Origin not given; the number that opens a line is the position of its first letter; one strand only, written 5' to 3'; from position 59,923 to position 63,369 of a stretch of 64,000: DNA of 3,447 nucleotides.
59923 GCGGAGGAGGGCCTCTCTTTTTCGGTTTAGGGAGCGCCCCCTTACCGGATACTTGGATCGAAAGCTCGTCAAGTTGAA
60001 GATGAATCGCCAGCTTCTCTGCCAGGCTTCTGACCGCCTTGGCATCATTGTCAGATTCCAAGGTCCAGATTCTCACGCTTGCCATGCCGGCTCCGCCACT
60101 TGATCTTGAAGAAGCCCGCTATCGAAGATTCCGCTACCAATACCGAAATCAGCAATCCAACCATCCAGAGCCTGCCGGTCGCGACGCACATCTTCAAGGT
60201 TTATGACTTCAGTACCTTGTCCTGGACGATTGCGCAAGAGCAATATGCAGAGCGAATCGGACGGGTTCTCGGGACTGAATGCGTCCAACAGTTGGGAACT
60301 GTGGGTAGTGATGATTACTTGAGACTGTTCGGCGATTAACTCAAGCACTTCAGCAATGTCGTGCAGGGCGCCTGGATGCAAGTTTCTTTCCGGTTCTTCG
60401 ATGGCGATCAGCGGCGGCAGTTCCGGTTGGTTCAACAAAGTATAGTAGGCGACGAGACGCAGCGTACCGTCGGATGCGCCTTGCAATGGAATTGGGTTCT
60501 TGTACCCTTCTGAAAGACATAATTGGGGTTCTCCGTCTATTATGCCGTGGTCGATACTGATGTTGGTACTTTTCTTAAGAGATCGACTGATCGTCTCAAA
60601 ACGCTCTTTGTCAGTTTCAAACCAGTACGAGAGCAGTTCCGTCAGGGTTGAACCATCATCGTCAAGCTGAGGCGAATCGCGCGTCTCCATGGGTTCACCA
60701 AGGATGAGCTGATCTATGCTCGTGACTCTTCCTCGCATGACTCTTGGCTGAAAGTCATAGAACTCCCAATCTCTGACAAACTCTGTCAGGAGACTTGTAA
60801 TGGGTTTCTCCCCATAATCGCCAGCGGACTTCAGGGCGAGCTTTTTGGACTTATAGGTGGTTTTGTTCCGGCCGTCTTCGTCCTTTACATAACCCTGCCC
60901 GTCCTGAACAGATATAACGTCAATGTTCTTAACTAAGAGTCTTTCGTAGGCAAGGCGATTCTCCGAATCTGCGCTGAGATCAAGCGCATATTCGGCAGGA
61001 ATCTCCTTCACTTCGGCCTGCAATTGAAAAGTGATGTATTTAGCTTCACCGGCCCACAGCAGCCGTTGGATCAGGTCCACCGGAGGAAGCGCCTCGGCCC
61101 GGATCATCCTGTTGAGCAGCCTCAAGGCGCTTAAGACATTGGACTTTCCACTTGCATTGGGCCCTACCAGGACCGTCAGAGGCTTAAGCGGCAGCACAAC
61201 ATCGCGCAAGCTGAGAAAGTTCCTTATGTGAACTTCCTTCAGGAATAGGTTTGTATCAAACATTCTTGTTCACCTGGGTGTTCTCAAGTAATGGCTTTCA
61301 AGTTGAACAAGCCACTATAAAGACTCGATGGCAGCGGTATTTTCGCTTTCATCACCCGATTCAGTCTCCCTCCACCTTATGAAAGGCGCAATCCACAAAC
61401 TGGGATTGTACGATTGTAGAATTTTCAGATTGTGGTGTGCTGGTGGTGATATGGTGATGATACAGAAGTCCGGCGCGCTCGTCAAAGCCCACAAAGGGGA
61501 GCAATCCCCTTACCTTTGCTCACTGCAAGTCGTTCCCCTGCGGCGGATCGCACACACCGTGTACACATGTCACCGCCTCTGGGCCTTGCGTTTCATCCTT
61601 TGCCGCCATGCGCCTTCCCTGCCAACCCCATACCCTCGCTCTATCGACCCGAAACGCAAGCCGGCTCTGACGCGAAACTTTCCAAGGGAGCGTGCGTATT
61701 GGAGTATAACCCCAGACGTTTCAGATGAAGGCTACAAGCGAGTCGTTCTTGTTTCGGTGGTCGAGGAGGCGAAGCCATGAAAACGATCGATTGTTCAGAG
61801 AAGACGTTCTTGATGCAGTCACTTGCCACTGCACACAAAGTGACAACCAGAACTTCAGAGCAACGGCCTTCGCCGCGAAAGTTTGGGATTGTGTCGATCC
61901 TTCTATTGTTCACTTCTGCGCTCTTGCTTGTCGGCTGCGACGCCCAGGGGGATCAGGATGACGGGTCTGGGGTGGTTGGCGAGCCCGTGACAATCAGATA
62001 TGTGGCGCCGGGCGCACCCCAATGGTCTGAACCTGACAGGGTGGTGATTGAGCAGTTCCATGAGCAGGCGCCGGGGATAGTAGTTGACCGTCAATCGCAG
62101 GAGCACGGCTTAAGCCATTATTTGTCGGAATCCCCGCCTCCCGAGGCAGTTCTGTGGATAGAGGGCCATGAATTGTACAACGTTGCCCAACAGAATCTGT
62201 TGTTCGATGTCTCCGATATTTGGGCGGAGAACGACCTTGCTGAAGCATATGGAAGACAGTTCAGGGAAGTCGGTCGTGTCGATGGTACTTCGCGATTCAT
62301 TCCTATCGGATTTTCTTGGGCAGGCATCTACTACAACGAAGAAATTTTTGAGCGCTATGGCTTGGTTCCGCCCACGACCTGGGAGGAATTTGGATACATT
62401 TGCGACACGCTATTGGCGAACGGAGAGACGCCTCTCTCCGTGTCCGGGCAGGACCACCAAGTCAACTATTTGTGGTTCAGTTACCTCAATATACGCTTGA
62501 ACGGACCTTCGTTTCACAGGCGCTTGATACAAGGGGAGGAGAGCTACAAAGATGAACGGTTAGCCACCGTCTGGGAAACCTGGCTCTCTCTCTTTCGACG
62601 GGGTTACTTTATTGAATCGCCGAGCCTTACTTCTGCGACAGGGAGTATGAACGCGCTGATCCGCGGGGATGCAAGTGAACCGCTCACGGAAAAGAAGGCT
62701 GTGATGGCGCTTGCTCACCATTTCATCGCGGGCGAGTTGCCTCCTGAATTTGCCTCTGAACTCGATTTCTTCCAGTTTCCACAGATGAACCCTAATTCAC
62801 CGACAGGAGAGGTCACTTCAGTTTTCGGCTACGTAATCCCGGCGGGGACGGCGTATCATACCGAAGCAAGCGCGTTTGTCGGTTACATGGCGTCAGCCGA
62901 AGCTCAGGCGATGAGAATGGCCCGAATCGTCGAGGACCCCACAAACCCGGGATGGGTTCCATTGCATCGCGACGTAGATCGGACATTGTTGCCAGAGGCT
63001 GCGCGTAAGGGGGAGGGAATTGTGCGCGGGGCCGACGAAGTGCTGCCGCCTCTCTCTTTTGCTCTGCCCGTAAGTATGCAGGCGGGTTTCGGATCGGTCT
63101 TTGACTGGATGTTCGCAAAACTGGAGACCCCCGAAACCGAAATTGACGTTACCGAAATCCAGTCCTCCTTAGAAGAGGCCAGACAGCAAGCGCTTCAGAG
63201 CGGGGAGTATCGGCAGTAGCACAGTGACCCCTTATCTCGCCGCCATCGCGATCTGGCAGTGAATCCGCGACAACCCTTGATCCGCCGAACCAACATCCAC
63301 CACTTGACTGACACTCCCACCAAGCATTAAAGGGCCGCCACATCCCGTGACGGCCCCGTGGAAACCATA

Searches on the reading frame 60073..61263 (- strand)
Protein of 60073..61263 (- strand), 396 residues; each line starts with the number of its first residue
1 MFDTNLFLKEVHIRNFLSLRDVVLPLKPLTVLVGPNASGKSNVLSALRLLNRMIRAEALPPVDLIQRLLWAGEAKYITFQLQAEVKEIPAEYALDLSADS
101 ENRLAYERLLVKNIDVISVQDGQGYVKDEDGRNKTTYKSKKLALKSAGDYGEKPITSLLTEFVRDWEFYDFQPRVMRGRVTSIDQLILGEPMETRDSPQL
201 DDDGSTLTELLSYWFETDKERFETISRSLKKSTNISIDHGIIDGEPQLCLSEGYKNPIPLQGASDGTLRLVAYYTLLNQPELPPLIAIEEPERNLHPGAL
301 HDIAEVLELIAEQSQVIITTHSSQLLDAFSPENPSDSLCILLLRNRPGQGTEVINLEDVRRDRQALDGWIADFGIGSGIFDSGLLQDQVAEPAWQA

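Call 81: search_protein_families(library=pfam, proteins=[window:60073-61263:-], max_evalue=0.001)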
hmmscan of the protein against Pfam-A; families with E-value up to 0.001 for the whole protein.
window:60073-61263:- (396 aa): 5 families
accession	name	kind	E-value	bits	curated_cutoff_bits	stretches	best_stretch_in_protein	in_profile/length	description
PF13304.12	AAA_21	-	1.9e-31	110.7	27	1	29-327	1-304/304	AAA domain, putative AbiEii toxin, Type IV TA system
PF13175.12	AAA_15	-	1.6e-23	84.4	32.1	2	8-51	3-47/374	AAA ATPase domain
PF02463.25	SMC_N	-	8.9e-11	42.1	40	1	7-327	1-203/220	RecF/RecN/SMC N terminal domain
PF11398.14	DUF2813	-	1.6e-10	41.3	21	1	281-328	282-327/372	Protein of unknown function (DUF2813)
PF13476.12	AAA_23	-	2.5e-06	28.7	27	1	11-49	2-41/201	AAA domain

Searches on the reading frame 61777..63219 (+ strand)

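Call 81: search_protein_families(library=pfam, proteins=[window:61777-63219:+], max_evalue=0.001)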
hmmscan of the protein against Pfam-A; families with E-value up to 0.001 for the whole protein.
window:61777-63219:+ (480 aa): 2 families
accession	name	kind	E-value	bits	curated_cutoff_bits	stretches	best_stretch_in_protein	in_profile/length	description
PF01547.30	SBP_bac_1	-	2.4e-14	54.5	26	1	89-378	12-307/307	Bacterial extracellular solute-binding protein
PF13416.11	SBP_bac_8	-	1.7e-13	51.5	27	1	91-382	3-254/279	Bacterial extracellular solute-binding protein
